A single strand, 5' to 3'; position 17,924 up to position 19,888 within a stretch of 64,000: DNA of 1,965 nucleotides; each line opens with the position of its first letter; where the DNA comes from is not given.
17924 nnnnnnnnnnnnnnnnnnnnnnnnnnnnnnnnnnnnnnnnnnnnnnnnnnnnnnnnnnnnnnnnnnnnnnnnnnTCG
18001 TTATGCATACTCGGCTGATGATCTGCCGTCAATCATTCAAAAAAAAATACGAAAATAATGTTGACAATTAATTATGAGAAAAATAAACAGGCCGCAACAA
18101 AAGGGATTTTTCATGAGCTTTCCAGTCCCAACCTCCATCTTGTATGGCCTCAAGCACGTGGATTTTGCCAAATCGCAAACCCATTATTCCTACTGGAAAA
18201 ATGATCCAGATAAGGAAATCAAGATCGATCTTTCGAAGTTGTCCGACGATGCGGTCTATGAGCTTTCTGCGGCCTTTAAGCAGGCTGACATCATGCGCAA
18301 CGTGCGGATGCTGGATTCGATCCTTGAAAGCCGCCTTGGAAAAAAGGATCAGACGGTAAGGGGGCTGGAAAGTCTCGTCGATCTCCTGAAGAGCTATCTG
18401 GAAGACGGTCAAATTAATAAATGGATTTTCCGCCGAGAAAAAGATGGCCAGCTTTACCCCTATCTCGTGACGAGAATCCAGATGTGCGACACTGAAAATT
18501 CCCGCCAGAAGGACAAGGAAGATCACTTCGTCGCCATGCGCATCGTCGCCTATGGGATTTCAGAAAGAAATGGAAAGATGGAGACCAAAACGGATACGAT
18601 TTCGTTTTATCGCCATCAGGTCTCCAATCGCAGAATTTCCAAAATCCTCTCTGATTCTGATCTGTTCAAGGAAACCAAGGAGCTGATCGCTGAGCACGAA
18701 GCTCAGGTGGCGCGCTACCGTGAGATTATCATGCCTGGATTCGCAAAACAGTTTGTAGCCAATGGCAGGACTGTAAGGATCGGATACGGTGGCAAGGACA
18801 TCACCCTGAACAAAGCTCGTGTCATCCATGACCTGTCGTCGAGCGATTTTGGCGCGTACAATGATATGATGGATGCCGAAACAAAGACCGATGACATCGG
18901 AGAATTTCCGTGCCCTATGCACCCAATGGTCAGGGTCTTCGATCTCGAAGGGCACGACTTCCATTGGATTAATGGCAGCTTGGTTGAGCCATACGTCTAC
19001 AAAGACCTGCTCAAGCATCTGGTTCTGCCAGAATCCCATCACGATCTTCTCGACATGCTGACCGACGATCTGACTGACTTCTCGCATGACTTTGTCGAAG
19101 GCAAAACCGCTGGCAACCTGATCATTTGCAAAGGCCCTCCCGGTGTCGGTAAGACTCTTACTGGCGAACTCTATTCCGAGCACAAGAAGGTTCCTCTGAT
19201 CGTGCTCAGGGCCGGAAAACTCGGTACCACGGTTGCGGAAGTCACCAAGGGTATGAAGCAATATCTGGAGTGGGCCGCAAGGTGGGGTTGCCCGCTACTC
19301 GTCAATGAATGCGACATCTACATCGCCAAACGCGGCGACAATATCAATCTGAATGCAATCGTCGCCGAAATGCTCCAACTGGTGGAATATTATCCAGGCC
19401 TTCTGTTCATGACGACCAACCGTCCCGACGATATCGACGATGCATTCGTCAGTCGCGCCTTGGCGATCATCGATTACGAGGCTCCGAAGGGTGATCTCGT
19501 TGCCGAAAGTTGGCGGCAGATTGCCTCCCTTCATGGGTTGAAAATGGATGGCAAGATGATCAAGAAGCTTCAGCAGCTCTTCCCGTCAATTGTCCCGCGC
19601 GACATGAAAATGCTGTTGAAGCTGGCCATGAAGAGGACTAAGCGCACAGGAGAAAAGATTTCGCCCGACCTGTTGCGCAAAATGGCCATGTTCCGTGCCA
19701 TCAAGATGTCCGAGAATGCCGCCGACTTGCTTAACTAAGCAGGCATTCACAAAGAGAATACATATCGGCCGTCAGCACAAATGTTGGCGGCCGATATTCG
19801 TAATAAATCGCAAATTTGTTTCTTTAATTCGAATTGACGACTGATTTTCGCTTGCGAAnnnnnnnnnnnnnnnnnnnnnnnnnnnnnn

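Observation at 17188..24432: AAA+ ATPase-led cluster (incl. 5-gene coupled block with two 2TM proteins), divergent from a metallophosphoesterase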

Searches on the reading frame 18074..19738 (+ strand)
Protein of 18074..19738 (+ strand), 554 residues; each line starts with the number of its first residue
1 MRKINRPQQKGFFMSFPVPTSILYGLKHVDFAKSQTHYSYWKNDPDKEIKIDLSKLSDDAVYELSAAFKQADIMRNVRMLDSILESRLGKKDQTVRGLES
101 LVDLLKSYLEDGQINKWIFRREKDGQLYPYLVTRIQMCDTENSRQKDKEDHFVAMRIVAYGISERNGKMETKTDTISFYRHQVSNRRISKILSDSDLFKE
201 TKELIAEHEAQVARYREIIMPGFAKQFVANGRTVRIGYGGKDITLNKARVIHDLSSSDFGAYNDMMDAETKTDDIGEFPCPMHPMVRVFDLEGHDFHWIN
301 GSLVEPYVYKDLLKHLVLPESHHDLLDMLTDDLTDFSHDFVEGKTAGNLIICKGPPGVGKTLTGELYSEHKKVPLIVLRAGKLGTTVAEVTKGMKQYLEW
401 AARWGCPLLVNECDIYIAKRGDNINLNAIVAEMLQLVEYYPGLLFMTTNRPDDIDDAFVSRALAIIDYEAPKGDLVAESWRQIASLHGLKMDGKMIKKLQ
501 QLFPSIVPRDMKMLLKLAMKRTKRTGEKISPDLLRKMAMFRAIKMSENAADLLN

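Call 4: search_protein_families(library=pfam, proteins=[window:18074-19738:+], max_evalue=0.1)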
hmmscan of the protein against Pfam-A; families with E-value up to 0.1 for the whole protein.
window:18074-19738:+ (554 aa): 2 families
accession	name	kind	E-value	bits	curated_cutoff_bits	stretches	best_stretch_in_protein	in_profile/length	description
PF00004.35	AAA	-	8.1e-11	42.9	21.2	1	353-465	4-126/131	ATPase family associated with various cellular activities (AAA)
PF13401.12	AAA_22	-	0.042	14.6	27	0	348-380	6-41/130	AAA domain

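Call 8: search_protein_families(library=padloc, proteins=[window:18074-19738:+], max_evalue=0.1)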
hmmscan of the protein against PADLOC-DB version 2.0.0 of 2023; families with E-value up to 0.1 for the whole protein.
window:18074-19738:+ (554 aa): 6 families
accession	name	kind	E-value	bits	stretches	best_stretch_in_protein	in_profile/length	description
PDLC02196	IetA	-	2.4e-12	45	1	314-542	89-323/374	-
PDLC04232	IetA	-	6e-08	30.5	1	311-484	80-259/330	-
PDLC02195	IetA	-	3.9e-07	27.7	1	350-549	140-345/395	-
PDLC00915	TRIP13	-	7.2e-06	23.6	1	427-479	166-219/302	TRIP13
PDLC04231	IetA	-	9.4e-06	23.6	1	347-472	117-248/262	-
PDLC00914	TRIP13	-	0.00039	18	1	408-501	147-246/302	TRIP13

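Call 9: search_protein_families(library=ncbifam, proteins=[window:18074-19738:+], max_evalue=0.1)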
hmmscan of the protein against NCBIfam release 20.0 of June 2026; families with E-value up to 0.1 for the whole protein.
window:18074-19738:+ (554 aa): 3 families
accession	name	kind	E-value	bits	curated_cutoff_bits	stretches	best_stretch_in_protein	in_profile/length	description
NF042959.1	IteA_antiphage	equivalog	1.7e-09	37.4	510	1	320-515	98-297/367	anti-phage ATPase IteA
TIGR01243.1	CDC48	subfamily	0.002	16.5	802.65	1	351-459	491-608/733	CDC48 family AAA ATPase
NF003226.0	PRK04195.1-1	equivalog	0.013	14.5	588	1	327-414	20-109/405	replication factor C large subunit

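Call 10: search_protein_families(library=phrogs, proteins=[window:18074-19738:+], max_evalue=0.1)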
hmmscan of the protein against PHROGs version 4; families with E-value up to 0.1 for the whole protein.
window:18074-19738:+ (554 aa): 7 families
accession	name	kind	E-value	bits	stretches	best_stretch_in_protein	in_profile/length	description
phrog_29662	-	other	3.9e-71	241.4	1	60-545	54-547/548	ATP-dependent protease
phrog_3757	-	unknown function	4.9e-20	73.3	1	303-534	82-321/367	-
phrog_10401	-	other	3.2e-10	40.4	1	345-501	458-619/667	ATPase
phrog_9172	-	unknown function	4.2e-07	30.2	1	340-509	100-282/509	-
phrog_168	-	DNA, RNA and nucleotide metabolism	0.0011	19.7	1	336-472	33-160/314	clamp loader of DNA polymerase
phrog_11838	-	DNA, RNA and nucleotide metabolism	0.0066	16.6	1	338-386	34-79/420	clamp loader of DNA polymerase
phrog_7485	-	unknown function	0.013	15.4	0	423-459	312-348/430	-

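Call 11: search_dna_similar(query=window:18074-19738:+, collection=phages, mode=protein, max_rows=30)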
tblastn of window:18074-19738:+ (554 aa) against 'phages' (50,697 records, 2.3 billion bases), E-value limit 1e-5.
Records with a match: 19; places in all: 19; records where one place covers at least 80% of the query: 6.
Best place of each record, by identity: <60% 19.
By first word of the organism name: Bacillus 7; Paenibacillus 4; Rhizobium 3; Bacteriophage 3; Enterobacter 2.
By host as written in the record: Bacillus subtilis 4; - 4; Bacillus subtilis subsp. subtilis 168 2; Paenibacillus larvae 2; Paenibacillus larvae 2006 2; Enterobacter cloacae 2; Bacillus sp 1; Rhizobium leguminosarum VF39SM 1; and 1 more.
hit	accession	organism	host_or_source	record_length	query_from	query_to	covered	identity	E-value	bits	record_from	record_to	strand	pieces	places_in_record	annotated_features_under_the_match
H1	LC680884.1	Bacillus phage PBS1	Bacillus subtilis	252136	59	545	88%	31.6%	1e-63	232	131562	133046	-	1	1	hypothetical protein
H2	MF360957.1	Bacillus phage PBS1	Bacillus subtilis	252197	59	545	88%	31.6%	1e-63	232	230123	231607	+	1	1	276: ATP-dependent metalloprotease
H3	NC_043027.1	Bacillus phage PBS1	Bacillus subtilis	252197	59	545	88%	31.6%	1e-63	232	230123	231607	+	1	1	276: ATP-dependent protease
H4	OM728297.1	Bacillus phage vB_BsuM-Goe21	Bacillus subtilis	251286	59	545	88%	30.8%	6e-64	233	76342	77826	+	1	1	hypothetical protein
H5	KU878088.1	Bacillus phage AR9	Bacillus subtilis subsp. subtilis 168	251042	59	545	88%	30.6%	5e-64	233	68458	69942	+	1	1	AAA family ATPase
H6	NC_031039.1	Bacillus phage AR9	Bacillus subtilis subsp. subtilis 168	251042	59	545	88%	30.6%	5e-64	233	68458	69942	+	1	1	ATP-dependent protease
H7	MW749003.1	Bacillus phage vB_BspM_Internexus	Bacillus sp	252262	281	545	48%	39.1%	8e-53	200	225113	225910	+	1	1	putative AAA family ATPase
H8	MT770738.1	Rhizobium phage B1VFA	Rhizobium leguminosarum VF39SM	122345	182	534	64%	29.1%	1e-24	114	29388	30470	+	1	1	AAA family ATPase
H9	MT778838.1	Rhizobium phage V1VFA-S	-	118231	261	534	49%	31.3%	2e-24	114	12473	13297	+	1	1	AAA family ATPase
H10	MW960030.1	Rhizobium phage RHph_X66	R. phaseoli sv. phaseoli INC 2-5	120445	261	530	49%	30.9%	5e-23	110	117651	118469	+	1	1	ATPase domain-containing protein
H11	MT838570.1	Bacteriophage sp.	human fecal samples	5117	303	492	34%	24.5%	8e-6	55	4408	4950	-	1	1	record has no annotation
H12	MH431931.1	Paenibacillus phage Yyerffej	Paenibacillus larvae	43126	343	514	31%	25.7%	7e-7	59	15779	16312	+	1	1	AAA domain ATPase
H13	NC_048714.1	Paenibacillus phage Yyerffej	Paenibacillus larvae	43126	343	514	31%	25.7%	7e-7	59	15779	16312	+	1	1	AAA family ATPase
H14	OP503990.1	Paenibacillus phage Dash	Paenibacillus larvae 2006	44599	343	514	31%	25.7%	7e-7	59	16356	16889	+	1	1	RecA-like protease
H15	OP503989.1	Paenibacillus phage Callan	Paenibacillus larvae 2006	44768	343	514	31%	25.7%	7e-7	59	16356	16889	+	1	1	RecA-like protease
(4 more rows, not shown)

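Call 12: search_dna_similar(query=window:18074-19738:+, collection=plasmids, mode=protein, max_rows=30)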
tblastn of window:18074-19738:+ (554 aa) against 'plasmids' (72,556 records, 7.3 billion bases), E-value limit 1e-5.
Records with a match: 222; places in all: 226; records where one place covers at least 80% of the query: 150.
Best place of each record, by identity: <60% 222.
By first word of the organism name: Citrobacter 78; Klebsiella 18; Enterobacter 11; Xanthomonas 8; Pseudomonas 8; Moellerella 8; Paraburkholderia 8; Providencia 7; Enterococcus 7; Vibrio 5; and 45 more.
By predicted mobility (MOB-suite, as given by PLSDB): non-mobilizable 92; conjugative 67; mobilizable 63.
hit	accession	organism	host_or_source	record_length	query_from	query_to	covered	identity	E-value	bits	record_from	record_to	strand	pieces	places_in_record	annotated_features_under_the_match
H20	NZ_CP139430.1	Providencia rettgeri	Homo sapiens,pure culture,catheter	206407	6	545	97%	38.0%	4e-106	357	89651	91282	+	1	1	ATP-binding protein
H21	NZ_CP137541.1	Xanthomonas euvesicatoria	tomato,cell culture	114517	6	551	99%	37.5%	2e-103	349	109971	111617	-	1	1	ATP-binding protein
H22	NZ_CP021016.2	Xanthomonas citri pv. phaseoli var. fuscans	Phaseolus vulgaris,cell culture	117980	6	551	99%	37.5%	2e-103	349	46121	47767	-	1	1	ATP-binding protein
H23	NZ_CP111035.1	Pseudomonas aeruginosa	Homo sapiens,sputum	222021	11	543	96%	38.3%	4e-101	342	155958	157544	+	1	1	ATP-binding protein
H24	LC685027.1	Pseudomonas aeruginosa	-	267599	11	543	96%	38.3%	4e-101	342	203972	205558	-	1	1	AAA family ATPase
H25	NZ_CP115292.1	Pseudomonas aeruginosa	Homo sapiens,culture samples from human ...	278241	11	543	96%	38.3%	4e-101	342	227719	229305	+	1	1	ATP-binding protein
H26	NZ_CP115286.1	Pseudomonas aeruginosa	Homo sapiens,culture samples from human ...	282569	11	543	96%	38.3%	4e-101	342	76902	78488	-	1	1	ATP-binding protein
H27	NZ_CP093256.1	Moellerella wisconsensis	whole organism,Food: Red deer meat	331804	4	545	98%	37.4%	4e-102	345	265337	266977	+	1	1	ATP-binding protein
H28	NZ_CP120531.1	Providencia sp. PROV040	Homo sapiens,sputum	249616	7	545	97%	37.4%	3e-100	340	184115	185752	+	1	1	ATP-binding protein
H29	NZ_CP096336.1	Providencia sp. PROV083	Clinical or host-associated ...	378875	7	545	97%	37.4%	3e-100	340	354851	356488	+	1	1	ATP-binding protein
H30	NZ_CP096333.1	Providencia sp. PROV084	Clinical or host-associated ...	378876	7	545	97%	37.4%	3e-100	340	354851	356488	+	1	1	ATP-binding protein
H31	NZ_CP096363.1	Providencia sp. PROV008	Clinical or host-associated ...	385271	7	545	97%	37.4%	3e-100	340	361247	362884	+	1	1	ATP-binding protein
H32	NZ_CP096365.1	Providencia sp. PROV007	Clinical or host-associated ...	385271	7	545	97%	37.4%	3e-100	340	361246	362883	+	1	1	ATP-binding protein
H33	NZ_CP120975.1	Moellerella wisconsensis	mutton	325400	4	545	98%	36.6%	1e-102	347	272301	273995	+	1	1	ATP-binding protein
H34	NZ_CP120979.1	Moellerella wisconsensis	mutton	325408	4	545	98%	36.6%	1e-102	347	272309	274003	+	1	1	ATP-binding protein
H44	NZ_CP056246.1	Citrobacter freundii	culture,Freshwater sample from upstream ...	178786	14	544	96%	36.7%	5e-99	336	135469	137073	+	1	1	ATP-binding protein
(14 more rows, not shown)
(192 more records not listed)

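Call 13: get_annotated_region(hit=H20, flank=8000)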
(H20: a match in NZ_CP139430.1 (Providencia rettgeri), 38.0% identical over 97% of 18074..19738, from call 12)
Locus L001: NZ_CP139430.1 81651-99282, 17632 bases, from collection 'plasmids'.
description: Providencia rettgeri strain P50213 plasmid pP50213-1, complete sequence
organism: Providencia rettgeri (NCBI taxid 587)
taxonomy: Bacteria; Pseudomonadota; Gammaproteobacteria; Enterobacterales; Morganellaceae; Providencia; Providencia rettgeri
host: -; source: Homo sapiens,pure culture,catheter; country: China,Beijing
typing (MOB-suite, as given by PLSDB): mobilizable; relaxase MOBH
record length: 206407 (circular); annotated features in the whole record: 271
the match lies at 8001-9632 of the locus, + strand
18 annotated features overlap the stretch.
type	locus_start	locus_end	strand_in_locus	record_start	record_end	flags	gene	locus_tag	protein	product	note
CDS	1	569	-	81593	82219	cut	-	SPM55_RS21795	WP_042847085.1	LysE family translocator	-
CDS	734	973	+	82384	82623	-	-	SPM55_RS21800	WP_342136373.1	hypothetical protein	-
CDS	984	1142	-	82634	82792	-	-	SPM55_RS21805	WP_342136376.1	hypothetical protein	-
CDS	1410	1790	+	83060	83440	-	-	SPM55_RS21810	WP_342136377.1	hypothetical protein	-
CDS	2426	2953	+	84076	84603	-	-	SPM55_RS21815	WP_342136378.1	hypothetical protein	-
CDS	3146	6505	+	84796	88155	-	-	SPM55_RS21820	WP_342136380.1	alanine-zipper protein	-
CDS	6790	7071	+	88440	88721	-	-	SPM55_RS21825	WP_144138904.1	hypothetical protein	-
CDS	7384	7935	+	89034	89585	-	-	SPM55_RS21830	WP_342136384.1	hypothetical protein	-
CDS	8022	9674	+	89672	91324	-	-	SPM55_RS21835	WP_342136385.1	ATP-binding protein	-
CDS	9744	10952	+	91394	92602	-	-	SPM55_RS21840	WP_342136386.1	hypothetical protein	-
CDS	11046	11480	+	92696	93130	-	-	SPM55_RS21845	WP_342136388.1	hypothetical protein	-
CDS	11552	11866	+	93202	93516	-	-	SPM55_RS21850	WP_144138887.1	hypothetical protein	-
CDS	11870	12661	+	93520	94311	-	-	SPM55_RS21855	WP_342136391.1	hypothetical protein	-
CDS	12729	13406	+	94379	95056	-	-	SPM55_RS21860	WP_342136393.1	hypothetical protein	-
CDS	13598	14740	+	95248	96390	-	-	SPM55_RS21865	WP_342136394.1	ParB/RepB/Spo0J family partition protein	-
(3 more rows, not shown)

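Call 14: get_annotated_region(hit=H21, flank=8000)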
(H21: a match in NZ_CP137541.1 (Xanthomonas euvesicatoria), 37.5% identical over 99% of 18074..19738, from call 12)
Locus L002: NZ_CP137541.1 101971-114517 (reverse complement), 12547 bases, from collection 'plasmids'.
description: Xanthomonas euvesicatoria strain T0319-01 plasmid p3191.2, complete sequence
organism: Xanthomonas euvesicatoria (NCBI taxid 456327)
taxonomy: Bacteria; Pseudomonadota; Gammaproteobacteria; Lysobacterales; Lysobacteraceae; Xanthomonas; Xanthomonas euvesicatoria
host: -; source: tomato,cell culture; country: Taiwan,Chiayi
typing (MOB-suite, as given by PLSDB): non-mobilizable
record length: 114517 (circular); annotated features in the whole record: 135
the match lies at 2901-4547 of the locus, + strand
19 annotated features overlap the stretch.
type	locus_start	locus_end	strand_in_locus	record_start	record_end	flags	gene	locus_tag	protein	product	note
CDS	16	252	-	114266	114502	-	-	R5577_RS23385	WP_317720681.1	hypothetical protein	-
CDS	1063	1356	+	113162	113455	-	-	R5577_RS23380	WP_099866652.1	GIY-YIG nuclease family protein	-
CDS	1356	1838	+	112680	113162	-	-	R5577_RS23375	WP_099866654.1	hypothetical protein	-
CDS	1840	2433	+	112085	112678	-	-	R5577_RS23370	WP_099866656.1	hypothetical protein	-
CDS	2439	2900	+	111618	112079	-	-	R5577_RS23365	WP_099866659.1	hypothetical protein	-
CDS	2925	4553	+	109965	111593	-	-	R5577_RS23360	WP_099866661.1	ATP-binding protein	-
CDS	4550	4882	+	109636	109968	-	-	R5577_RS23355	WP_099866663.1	hypothetical protein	-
CDS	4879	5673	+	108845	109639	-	-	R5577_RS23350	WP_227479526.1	hypothetical protein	-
CDS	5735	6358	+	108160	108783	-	-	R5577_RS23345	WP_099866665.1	DNA-binding protein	-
CDS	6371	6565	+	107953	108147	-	-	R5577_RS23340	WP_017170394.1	hypothetical protein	-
CDS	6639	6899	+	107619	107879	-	-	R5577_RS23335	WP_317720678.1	hypothetical protein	-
CDS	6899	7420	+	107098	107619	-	-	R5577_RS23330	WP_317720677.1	hypothetical protein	-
CDS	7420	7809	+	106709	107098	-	-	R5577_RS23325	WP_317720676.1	hypothetical protein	-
CDS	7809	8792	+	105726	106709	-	-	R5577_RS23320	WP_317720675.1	hypothetical protein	-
CDS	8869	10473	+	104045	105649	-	-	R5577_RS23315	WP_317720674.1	hypothetical protein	-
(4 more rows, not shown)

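Call 15: get_annotated_region(hit=H23, flank=8000)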
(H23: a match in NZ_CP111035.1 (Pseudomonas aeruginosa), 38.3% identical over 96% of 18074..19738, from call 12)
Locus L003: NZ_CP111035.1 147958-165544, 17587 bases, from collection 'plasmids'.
description: Pseudomonas aeruginosa strain PALA50 plasmid pPALA50, complete sequence
organism: Pseudomonas aeruginosa (NCBI taxid 287)
taxonomy: Bacteria; Pseudomonadota; Gammaproteobacteria; Pseudomonadales; Pseudomonadaceae; Pseudomonas; Pseudomonas aeruginosa
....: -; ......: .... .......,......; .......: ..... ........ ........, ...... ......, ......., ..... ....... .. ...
typing (MOB-suite, as given by PLSDB): non-mobilizable
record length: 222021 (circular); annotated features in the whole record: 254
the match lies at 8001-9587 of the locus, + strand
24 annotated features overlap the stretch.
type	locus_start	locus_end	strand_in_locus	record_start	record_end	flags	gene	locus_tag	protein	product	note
CDS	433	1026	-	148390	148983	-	-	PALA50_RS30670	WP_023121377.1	hypothetical protein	-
CDS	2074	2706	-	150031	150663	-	-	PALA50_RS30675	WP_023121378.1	hypothetical protein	-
CDS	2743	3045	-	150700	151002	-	-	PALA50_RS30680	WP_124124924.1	hypothetical protein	-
CDS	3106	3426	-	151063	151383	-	-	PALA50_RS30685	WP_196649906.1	hypothetical protein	-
CDS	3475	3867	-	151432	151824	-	-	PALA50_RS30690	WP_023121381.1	hypothetical protein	-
CDS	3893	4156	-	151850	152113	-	-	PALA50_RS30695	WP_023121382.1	hypothetical protein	-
CDS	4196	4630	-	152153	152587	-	-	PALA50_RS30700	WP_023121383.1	hypothetical protein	-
CDS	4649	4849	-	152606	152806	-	-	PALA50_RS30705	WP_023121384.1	hypothetical protein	-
CDS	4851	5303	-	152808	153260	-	-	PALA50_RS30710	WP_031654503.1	hypothetical protein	-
CDS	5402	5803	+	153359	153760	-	-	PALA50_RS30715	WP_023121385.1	hypothetical protein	-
CDS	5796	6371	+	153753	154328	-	-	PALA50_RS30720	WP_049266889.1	hypothetical protein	-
CDS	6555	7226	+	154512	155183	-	-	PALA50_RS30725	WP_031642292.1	uracil-DNA glycosylase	-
CDS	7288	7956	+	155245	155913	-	-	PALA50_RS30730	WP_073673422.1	Ref family recombination enhancement nuclease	-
CDS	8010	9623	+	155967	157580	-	-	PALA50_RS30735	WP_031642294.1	ATP-binding protein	-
CDS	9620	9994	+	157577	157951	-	-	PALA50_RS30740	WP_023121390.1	hypothetical protein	-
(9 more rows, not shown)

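Call 16: find_encoding_contigs(protein=window:18074-19738:+, flank=10000, max_places=6)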
Protein window:18074-19738:+ (554 aa): no gene with exactly this product is on record in the collection.
